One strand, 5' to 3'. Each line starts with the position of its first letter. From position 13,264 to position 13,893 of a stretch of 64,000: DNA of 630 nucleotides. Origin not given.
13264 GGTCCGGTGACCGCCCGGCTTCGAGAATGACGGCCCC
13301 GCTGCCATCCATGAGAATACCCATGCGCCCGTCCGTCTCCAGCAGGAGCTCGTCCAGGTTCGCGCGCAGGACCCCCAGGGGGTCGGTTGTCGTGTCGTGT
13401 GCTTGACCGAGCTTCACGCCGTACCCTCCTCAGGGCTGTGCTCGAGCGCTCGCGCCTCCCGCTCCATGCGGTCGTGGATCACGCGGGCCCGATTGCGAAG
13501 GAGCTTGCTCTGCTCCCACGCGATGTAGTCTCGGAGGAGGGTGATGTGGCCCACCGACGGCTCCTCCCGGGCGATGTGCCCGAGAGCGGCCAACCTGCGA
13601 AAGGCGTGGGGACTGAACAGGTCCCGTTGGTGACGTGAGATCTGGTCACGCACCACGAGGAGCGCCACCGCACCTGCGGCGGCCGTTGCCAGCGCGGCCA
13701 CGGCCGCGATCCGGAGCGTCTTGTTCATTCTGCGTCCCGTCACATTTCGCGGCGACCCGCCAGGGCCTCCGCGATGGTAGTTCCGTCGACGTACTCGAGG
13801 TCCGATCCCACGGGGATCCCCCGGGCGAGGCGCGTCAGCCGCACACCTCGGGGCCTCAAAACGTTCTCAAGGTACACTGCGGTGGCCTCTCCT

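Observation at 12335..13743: mglB-mglA polarity GTPase module plus an unannotated 109-aa membrane protein, translationally coupled inside the dnaX-ybaB-recR operon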

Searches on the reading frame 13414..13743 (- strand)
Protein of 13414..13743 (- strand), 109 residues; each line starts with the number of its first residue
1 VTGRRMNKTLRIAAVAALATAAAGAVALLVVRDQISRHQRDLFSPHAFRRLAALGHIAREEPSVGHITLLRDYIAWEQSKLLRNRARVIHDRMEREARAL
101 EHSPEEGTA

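Call 4: search_protein_families(library=pfam, proteins=[window:13414-13743:-], max_evalue=0.01)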
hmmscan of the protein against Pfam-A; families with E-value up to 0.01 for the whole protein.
window:13414-13743:- (109 aa): 0 families

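Call 5: find_homologous_proteins(query=window:13414-13743:-, max_evalue=0.01)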
Query window:13414-13743:- (109 aa): 876 proteins with E <= 0.01 among 1285 candidates; the best 120 are listed.
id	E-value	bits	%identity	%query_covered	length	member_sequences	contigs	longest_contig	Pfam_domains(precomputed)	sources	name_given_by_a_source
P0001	1.8e-55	203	93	98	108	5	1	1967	-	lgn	-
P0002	1.4e-50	187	90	95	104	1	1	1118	-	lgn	-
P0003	3.5e-48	180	88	95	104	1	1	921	-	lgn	-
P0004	2.5e-46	174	85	95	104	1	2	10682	-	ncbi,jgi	jgi:hypothetical protein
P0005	1.2e-41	159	76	94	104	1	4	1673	-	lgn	-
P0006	1.5e-41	159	78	94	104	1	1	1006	-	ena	-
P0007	1.4e-39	152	72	95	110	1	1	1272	-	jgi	jgi:hypothetical protein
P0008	2.6e-39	151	75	85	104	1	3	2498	-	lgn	-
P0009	7.0e-39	150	73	94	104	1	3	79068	-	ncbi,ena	-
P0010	4.3e-38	147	71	95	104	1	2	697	-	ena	-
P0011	4.5e-37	144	72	94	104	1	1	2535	-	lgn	-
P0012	1.1e-36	143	71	93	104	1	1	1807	-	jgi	jgi:hypothetical protein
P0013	2.1e-35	139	66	94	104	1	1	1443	-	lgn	-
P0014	4.4e-35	138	69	96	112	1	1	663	-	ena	-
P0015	1.9e-34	136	67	93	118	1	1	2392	-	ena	-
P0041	6.4e-31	124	69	85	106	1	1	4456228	-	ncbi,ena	-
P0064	3.8e-30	122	70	84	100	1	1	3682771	-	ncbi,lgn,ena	-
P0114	5.7e-29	118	66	84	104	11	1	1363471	-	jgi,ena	jgi:hypothetical protein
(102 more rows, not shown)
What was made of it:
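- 13414..13728 (-): A 104-aa Gemmatimonadota-specific protein with one N-terminal TM helix and a basic three-helix, HEAT-like C-terminal domain. An alternative GTG start at 13743 would give 109 aa. 876 homologues (call 5).
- Checked: It has 876 database homologues at E<=0.01 (call 5).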

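Call 6: search_protein_families(library=ncbifam, proteins=[window:13414-13743:-], max_evalue=0.1)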
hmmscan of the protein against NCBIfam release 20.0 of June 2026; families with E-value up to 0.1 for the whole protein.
window:13414-13743:- (109 aa): 0 families

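Call 8: find_encoding_contigs(protein=P0041, flank=6000, max_places=2)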
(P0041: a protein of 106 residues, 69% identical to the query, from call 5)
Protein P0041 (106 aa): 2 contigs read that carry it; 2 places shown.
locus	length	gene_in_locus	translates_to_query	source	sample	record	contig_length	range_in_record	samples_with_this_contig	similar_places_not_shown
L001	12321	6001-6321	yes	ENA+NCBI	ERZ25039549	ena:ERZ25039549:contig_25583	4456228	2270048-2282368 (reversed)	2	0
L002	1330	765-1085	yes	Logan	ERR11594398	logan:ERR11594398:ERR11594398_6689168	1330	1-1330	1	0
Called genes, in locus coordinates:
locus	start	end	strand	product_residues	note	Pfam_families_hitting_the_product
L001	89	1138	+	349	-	PF18152:DAHP_snth_FXD, PF00793:DAHP_synth_1, PF03102:NeuB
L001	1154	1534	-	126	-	-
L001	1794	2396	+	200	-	-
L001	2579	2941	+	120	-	PF02021:UPF0102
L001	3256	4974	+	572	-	PF05496:RuvB_N (faint), PF13177:DNA_pol3_delta2, PF13401:AAA_22 (weak), PF00004:AAA, PF22608:DNAX_ATPase_lid, PF12169:DNA_pol3_gamma3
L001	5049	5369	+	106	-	PF02575:YbaB_DNA_bd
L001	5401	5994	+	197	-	PF21176:RecR_HhH, PF02132:RecR_ZnF (weak), PF01751:Toprim, PF13662:Toprim_4, PF21175:RecR_C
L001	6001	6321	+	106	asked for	-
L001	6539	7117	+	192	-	PF00025:Arf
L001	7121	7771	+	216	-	PF01066:CDP-OH_P_transf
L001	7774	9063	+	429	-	PF00994:MoCF_biosynth, PF18146:CinA_KH, PF02464:CinA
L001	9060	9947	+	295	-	PF12146:Hydrolase_4, PF00561:Abhydrolase_1, PF12697:Abhydrolase_6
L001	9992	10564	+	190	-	PF01025:GrpE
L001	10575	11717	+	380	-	PF00226:DnaJ, PF01556:DnaJ_C, PF00684:DnaJ_CXXCXGXG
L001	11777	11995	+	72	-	-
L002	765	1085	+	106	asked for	-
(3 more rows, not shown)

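Call 9: find_encoding_contigs(protein=P0064, flank=6000, max_places=2)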
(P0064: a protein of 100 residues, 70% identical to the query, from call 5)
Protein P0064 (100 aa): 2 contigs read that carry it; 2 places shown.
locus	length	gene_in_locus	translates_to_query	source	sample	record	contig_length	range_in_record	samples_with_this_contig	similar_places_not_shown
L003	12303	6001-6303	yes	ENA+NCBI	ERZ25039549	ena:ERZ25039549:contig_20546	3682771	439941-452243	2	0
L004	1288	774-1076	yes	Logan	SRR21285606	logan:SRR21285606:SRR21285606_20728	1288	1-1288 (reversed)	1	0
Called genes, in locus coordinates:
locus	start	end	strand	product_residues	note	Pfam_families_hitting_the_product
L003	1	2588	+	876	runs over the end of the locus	PF12704:MacB_PCD, PF02687:FtsX, PF12704:MacB_PCD, PF02687:FtsX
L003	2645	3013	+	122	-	PF02021:UPF0102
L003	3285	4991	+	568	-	PF05496:RuvB_N (faint), PF13177:DNA_pol3_delta2, PF00004:AAA, PF13401:AAA_22 (weak), PF22608:DNAX_ATPase_lid, PF12169:DNA_pol3_gamma3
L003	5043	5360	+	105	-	PF02575:YbaB_DNA_bd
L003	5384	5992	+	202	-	PF21176:RecR_HhH, PF02132:RecR_ZnF, PF01751:Toprim (weak), PF13662:Toprim_4, PF21175:RecR_C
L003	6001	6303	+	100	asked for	-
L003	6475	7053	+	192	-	PF00025:Arf (weak)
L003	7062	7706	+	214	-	PF01066:CDP-OH_P_transf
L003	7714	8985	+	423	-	PF00994:MoCF_biosynth, PF18146:CinA_KH, PF02464:CinA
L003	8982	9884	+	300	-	PF00561:Abhydrolase_1, PF12146:Hydrolase_4, PF12697:Abhydrolase_6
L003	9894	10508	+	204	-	PF01025:GrpE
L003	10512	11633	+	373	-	PF00226:DnaJ, PF01556:DnaJ_C, PF15777:Anti-TRAP (faint), PF00684:DnaJ_CXXCXGXG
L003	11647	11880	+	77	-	-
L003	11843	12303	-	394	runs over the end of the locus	PF02568:ThiI (faint), PF03054:tRNA_Me_trans, PF20259:tRNA_Me_trans_M, PF20258:tRNA_Me_trans_C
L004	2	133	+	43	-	?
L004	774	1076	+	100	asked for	-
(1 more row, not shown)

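Call 10: find_encoding_contigs(protein=P0114, flank=6000, max_places=2)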
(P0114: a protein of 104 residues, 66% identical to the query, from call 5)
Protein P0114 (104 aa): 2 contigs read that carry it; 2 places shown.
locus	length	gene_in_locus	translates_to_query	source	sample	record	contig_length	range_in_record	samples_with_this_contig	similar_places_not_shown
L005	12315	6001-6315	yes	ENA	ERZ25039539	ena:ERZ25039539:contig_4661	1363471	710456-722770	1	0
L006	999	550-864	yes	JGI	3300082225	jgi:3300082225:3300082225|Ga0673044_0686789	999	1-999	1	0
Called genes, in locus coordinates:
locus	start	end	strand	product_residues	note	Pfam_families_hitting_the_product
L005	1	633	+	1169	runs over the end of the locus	PF02463:SMC_N, PF13175:AAA_15, PF13304:AAA_21 (weak), PF13476:AAA_23, PF13555:AAA_29 (weak), PF06470:SMC_hinge (faint)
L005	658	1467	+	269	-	PF23023:Anti-Pycsar_Apyc1, PF00753:Lactamase_B, PF12706:Lactamase_B_2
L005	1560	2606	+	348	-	PF18152:DAHP_snth_FXD, PF00793:DAHP_synth_1, PF00205:TPP_enzyme_M (faint), PF03102:NeuB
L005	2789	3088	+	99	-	PF02021:UPF0102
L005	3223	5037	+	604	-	PF13177:DNA_pol3_delta2, PF00004:AAA, PF13401:AAA_22 (weak), PF22608:DNAX_ATPase_lid, PF12169:DNA_pol3_gamma3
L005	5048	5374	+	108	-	PF02575:YbaB_DNA_bd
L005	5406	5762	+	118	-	PF21176:RecR_HhH, PF13662:Toprim_4 (faint), PF02132:RecR_ZnF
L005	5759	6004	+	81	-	PF13662:Toprim_4 (weak), PF21175:RecR_C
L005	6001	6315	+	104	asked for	-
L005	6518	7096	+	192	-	PF00025:Arf (weak)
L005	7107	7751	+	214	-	PF01066:CDP-OH_P_transf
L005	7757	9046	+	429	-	PF00994:MoCF_biosynth, PF18146:CinA_KH, PF02464:CinA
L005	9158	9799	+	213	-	PF01025:GrpE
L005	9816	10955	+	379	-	PF00226:DnaJ, PF01556:DnaJ_C, PF00684:DnaJ_CXXCXGXG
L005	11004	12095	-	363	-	PF03054:tRNA_Me_trans, PF20259:tRNA_Me_trans_M, PF20258:tRNA_Me_trans_C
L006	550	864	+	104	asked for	-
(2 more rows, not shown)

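Call 13: find_related_loci(query=A1, collection=genome_contigs, flank=4000)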
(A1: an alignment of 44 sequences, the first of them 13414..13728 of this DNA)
Query A1 (104 aa) in genome_contigs; peptide patterns used: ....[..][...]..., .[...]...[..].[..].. (x = any residue, [..] = any of these).
599 stretches matched a pattern (row limit reached: there are more); 521 encode a relative of the query (tblastn E <= 1e-3); the best 80 are kept; 80 distinct loci.
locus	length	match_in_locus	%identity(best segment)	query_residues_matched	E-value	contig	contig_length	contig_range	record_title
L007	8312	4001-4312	93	1-104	1e-47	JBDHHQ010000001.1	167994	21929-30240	MAG: Gemmatimonadota bacterium isolate M8-62_Bin_229 M8-62_Bin_229_scaffold_50, whole genome shotgun sequence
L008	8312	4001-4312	56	1-104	1e-34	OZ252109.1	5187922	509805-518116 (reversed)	MAG: Longimicrobiales bacterium isolate 1d53c583-c24b-4857-8c2e-3ad10d23d6df genome assembly, chromosome: 1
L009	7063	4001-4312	58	1-104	1e-33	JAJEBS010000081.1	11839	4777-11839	MAG: Gemmatimonadetes bacterium isolate jk18x9bins.46 k141_469897, whole genome shotgun sequence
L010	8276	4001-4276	67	1-92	2e-33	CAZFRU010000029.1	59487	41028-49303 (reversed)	MAG TPA_asm: uncultured Gemmatimonadaceae bacterium isolate binchicken_co235_401 genome assembly, contig: NODE_1219_leng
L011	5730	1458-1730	63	1-91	5e-33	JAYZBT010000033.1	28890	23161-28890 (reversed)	MAG: Gemmatimonadota bacterium isolate XB_MAG1212 DB_MAG1212_0033, whole genome shotgun sequence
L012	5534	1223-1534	57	1-104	3e-33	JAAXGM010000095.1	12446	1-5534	MAG: Gemmatimonadetes bacterium isolate Plut_88863 filtered_Plut_88863_genomic_contig_59625, whole genome shotgun sequen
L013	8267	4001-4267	61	1-89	2e-32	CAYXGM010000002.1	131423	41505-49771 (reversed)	MAG TPA_asm: uncultured Gemmatimonadaceae bacterium isolate SRP141376_co1_394 genome assembly, contig: NODE_288_length_1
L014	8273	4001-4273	60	1-91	9e-32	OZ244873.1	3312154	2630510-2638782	MAG: Longimicrobiales bacterium isolate 10f198b5-b321-4610-bb1c-f943e6237064 genome assembly, chromosome: 1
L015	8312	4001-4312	62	1-104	2e-31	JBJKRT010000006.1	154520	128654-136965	MAG: Longimicrobiales bacterium isolate Bin_65 S1Ck127_351113_flag_0_multi_12.4645_len_154520, whole genome shotgun sequ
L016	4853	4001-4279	70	1-93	4e-31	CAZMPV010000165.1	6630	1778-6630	MAG TPA_asm: uncultured Gemmatimonadaceae bacterium isolate SRP304980_co1_41 genome assembly, contig: NODE_10327_length_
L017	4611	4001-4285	66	1-95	2e-31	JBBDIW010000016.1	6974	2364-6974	MAG: Gemmatimonadota bacterium isolate LejiaA_69_34 Lejia_A_14627_length_6974_cov_20, whole genome shotgun sequence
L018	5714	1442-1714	57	2-92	1e-30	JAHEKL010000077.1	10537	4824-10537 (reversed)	MAG: Gammaproteobacteria bacterium isolate Ww582 NODE_21634_length_10537_cov_2.902938, whole genome shotgun sequence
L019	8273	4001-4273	68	1-91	2e-30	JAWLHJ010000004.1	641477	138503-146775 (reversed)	MAG: Longimicrobiales bacterium isolate 30dZY2.bin.58 NODE_19_length_641477_cov_31.004963, whole genome shotgun sequence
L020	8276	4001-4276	70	1-92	8e-31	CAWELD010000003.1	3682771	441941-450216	MAG: uncultured Gemmatimonadales bacterium isolate MFD05684.bin.1.381 genome assembly, contig: contig_20546, whole genom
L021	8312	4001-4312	53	1-104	4e-30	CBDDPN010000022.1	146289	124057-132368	MAG: Longimicrobiales bacterium isolate f25bf1df-74c8-4449-8020-a8c54282f109 genome assembly, contig: contig_22, whole g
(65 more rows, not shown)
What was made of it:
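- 13414..13728 (-): At least 521 GTDB species (call 13).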

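Call 22: predict_structure(alignment_id=A1)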
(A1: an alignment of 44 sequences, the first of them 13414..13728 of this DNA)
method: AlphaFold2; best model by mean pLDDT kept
length: 104 residues; sequences in the alignment: 44
mean_pLDDT: 82.6   pTM: 0.65
mean pLDDT of the five models: 82.6, 80.1, 78.8, 77.6, 76.8
residues with pLDDT >= 90: 60; 70-90: 14; 50-70: 26; < 50: 4
segments of 3 or more residues with pLDDT < 50: 101-104
pLDDT, mean of each block of 10 residues (from residue 1): 62 57 71 92 96 93 97 97 97 79 46
secondary structure, 60 per line:
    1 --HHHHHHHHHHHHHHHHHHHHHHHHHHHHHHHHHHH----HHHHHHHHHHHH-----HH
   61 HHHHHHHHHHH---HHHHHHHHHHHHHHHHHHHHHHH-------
elements in order: H3-37 H42-53 H59-71 H75-97
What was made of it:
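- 13414..13728 (-): AF2 model (call 22).
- On MglC / Roadblock paralogues: The AF2 model of the small protein is all-helical (call 22).
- Checked: The helical tail is confirmed (AF2 pLDDT 82.6, helices 42-53, 59-71 and 75-97, call 22).
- A confident AF2 model (call 22).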

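Call 23: search_protein_representatives(alignment_id=A1)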
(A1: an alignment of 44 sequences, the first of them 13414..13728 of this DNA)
Query: 44 sequences, 104 profile positions. Proteins with E-value up to 0.001 (for the whole library): 157; up to 1e-10: 82; up to 1e-30: 9. The best 150 are listed.
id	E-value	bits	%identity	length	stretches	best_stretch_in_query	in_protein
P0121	1.8e-41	156.6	-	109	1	1-94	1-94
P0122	1.4e-36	140.8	-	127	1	3-97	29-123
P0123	5.0e-35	135.9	-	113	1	3-94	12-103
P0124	5.4e-34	132.6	-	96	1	24-97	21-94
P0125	3.2e-33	130.1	-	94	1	25-97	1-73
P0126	4.5e-33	129.6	-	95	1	10-94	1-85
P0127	1.2e-32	128.2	-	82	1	24-100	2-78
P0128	9.1e-32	125.4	-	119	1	3-100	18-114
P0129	1.2e-31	125.0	-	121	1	1-99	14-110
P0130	1.1e-30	121.9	-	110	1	3-94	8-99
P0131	4.7e-30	119.9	-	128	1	4-98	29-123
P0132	4.0e-29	116.9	-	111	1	4-95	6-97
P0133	1.9e-26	108.3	-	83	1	22-98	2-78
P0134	6.8e-26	106.5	-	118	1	19-101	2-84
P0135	1.5e-25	105.4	-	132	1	3-100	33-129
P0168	5.9e-15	71.4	-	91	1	7-91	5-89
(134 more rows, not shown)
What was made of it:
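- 13414..13728 (-): 157 clusters at 50% identity in 1.8 billion proteins (call 23).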

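Call 26: find_encoding_contigs(protein=P0168, flank=5000, max_places=3)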
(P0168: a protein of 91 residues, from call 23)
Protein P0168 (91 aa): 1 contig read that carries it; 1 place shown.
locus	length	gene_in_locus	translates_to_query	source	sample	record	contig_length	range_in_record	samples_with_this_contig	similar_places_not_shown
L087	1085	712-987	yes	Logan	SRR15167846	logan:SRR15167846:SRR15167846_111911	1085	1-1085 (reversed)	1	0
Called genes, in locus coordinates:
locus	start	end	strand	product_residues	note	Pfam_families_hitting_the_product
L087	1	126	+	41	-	?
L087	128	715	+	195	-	PF21176:RecR_HhH, PF02132:RecR_ZnF, PF01751:Toprim, PF13662:Toprim_4, PF21175:RecR_C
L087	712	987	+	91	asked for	-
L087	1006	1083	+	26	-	?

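Call 27: fold_search(model_id=the predicted structure, library=pdb)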
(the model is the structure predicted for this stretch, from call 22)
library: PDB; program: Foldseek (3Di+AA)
matches with E <= 10: 508; with E <= 0.001: 0
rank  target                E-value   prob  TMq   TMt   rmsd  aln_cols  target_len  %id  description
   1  2n3a_MODEL_1_B        1.8e-01  0.99  0.48  0.60   2.8        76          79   12  Solution structure of LEDGF/p75 IBD in complex with POGZ peptide (1389-1404) (released 2015-08-19)
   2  2b4j_C                2.9e-01  0.97  0.49  0.59   2.9        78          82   12  Structural basis for the recognition between HIV-1 integrase and LEDGF/p75 (released 2005-10-25)
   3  7e2t                  2.9e-01  0.97  0.48  0.24   3.9        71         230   18  Synechocystis GUN4 in complex with phycocyanobilin (released 2021-08-25)
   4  4nee_A                3.1e-01  0.97  0.45  0.14   3.3        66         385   18  crystal structure of AP-2 alpha/simga2 complex bound to HIV-1 Nef (released 2014-01-29)
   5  3f9k_C                3.5e-01  0.93  0.51  0.55   4.6        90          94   12  Two domain fragment of HIV-2 integrase in complex with LEDGF IBD (released 2009-01-20)
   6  4jw2_A                3.7e-01  0.97  0.52  0.70   2.6        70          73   16  Selection of specific protein binders for pre-defined targets from an optimized library of artificial helicoidal repea (released 2013-09-25)
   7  3vwa_B                4.2e-01  0.91  0.49  0.11   4.9        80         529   19  Crystal structure of Cex1p (released 2013-06-05)
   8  3vwa_A                4.4e-01  0.98  0.58  0.13   3.1        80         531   15  Crystal structure of Cex1p (released 2013-06-05)
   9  3hph_E                4.4e-01  0.96  0.51  0.58   2.9        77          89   12  Closed tetramer of Visna virus integrase (residues 1-219) in complex with LEDGF IBD (released 2009-07-28)
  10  3hph_H                4.4e-01  0.96  0.51  0.57   2.9        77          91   12  Closed tetramer of Visna virus integrase (residues 1-219) in complex with LEDGF IBD (released 2009-07-28)
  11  7z1z_Q                6.8e-01  0.80  0.46  0.56   3.6        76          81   12  MVV strand transfer complex (STC) intasome in complex with LEDGF/p75 at 3.5 A resolution (released 2022-05-11)
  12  3hpg_J                7.7e-01  0.82  0.44  0.56   3.2        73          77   12  Visna virus integrase (residues 1-219) in complex with LEDGF IBD: examples of open integrase dimer-dimer interfaces (released 2009-07-28)
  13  7bv7_C                7.7e-01  0.69  0.43  0.57   3.5        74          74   15  INTS3 complexed with INTS6 (released 2021-07-14)
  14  6zv0_MODEL_1_A        8.1e-01  0.85  0.49  0.54   3.4        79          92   11  TFIIS N-terminal domain (TND) from human LEDGF/p75 (released 2021-12-01)
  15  4y5j                  8.1e-01  0.57  0.33  0.17   4.6        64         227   11  Drosophila melanogaster Mini spindles TOG3 (released 2015-03-11)
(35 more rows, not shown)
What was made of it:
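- On HEAT / PBS-lyase HEAT-like repeat proteins: The best Foldseek E-value is 0.18 (call 27).
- Closest known: Short bacterial/archaeal HEAT-like. Different: The Foldseek E-values are all above 0.1 (call 27).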

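Call 29: find_homologous_proteins(query=A2, max_evalue=0.001)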
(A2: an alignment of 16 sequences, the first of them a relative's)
Query A2 (16 sequences) (90 aa, profile of the alignment): 1415 proteins with E <= 0.001 among 8000 candidates; the best 120 are listed.
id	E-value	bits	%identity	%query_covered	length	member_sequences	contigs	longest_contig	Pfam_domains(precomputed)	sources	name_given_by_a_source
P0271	2.4e-32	129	52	94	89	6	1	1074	-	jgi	jgi:hypothetical protein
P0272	5.1e-32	128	48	94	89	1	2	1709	-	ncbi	-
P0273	7.3e-32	127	49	96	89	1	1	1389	-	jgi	-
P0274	7.9e-32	127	48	94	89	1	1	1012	-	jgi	jgi:hypothetical protein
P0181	1.1e-31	127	43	92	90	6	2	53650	-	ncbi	ncbi:MAG: hypothetical protein ABR551_05305 [Gemmatimonadales bacterium]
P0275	1.1e-31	127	49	96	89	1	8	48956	-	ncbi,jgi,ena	ncbi:MAG TPA: hypothetical protein VH764_18445 [Gemmatimonadales bacterium]|jgi:hypothetical protein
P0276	1.2e-31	127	49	77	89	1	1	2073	-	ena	-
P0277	1.2e-31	126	49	94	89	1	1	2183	-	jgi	jgi:hypothetical protein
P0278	1.3e-31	126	49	94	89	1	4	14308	-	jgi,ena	jgi:hypothetical protein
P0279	1.3e-31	126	49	91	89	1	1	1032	-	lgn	-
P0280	1.4e-31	126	49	78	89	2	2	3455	-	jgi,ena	jgi:hypothetical protein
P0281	2.0e-31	126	49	94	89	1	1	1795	-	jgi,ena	-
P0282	2.2e-31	126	49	94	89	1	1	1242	-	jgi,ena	jgi:hypothetical protein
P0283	3.9e-31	125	46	92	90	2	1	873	-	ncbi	-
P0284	4.0e-31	125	49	94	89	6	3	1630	-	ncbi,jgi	-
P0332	3.8e-30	122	52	77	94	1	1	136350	-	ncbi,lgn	-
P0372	1.2e-29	120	43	77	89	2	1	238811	-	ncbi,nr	ncbi:MAG TPA: hypothetical protein VFW66_14570 [Gemmatimonadales bacterium]|nr:hypothetical protein 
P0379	1.6e-29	120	50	78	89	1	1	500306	-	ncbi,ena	-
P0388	1.9e-29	119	39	94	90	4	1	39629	-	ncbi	ncbi:MAG TPA: hypothetical protein VF041_17565 [Gemmatimonadaceae bacterium]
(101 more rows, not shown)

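Call 30: find_encoding_contigs(protein=P0379, flank=5000, max_places=1)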
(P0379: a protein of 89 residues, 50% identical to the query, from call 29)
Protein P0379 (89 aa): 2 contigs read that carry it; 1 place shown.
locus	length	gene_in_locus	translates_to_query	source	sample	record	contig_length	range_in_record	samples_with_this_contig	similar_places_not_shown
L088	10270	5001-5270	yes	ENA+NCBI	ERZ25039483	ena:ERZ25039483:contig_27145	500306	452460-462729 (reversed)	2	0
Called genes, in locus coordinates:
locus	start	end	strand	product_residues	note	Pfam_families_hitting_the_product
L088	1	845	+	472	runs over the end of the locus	PF01116:F_bP_aldolase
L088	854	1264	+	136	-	PF12732:YtxH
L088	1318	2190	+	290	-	PF03631:Virul_fac_BrkB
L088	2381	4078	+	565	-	PF13177:DNA_pol3_delta2, PF00004:AAA, PF13401:AAA_22, PF22608:DNAX_ATPase_lid, PF12169:DNA_pol3_gamma3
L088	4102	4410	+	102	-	PF02575:YbaB_DNA_bd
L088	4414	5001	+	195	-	PF00633:HHH (faint), PF21176:RecR_HhH, PF02132:RecR_ZnF, PF01751:Toprim, PF13662:Toprim_4, PF21175:RecR_C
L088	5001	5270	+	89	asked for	-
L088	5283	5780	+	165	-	PF03259:Robl_LC7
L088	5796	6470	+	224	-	PF00025:Arf (weak)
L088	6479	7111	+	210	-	PF01066:CDP-OH_P_transf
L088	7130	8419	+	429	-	PF00994:MoCF_biosynth, PF18146:CinA_KH, PF02464:CinA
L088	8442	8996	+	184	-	PF01025:GrpE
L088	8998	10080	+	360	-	PF00226:DnaJ, PF01556:DnaJ_C, PF15777:Anti-TRAP (faint), PF17302:DUF5351 (faint), PF00684:DnaJ_CXXCXGXG, PF27659:CHP02642 (faint)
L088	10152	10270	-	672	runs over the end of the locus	PF26550:Tricorn_2nd, PF23381:Beta-prop_IFT122_1st (faint), PF25174:Beta-prop_THOC3 (faint), PF07676:PD40, PF26549:Tricorn_N, PF26549:Tricorn_N, PF07676:PD40 (weak), PF00326:Peptidase_S9, +1 more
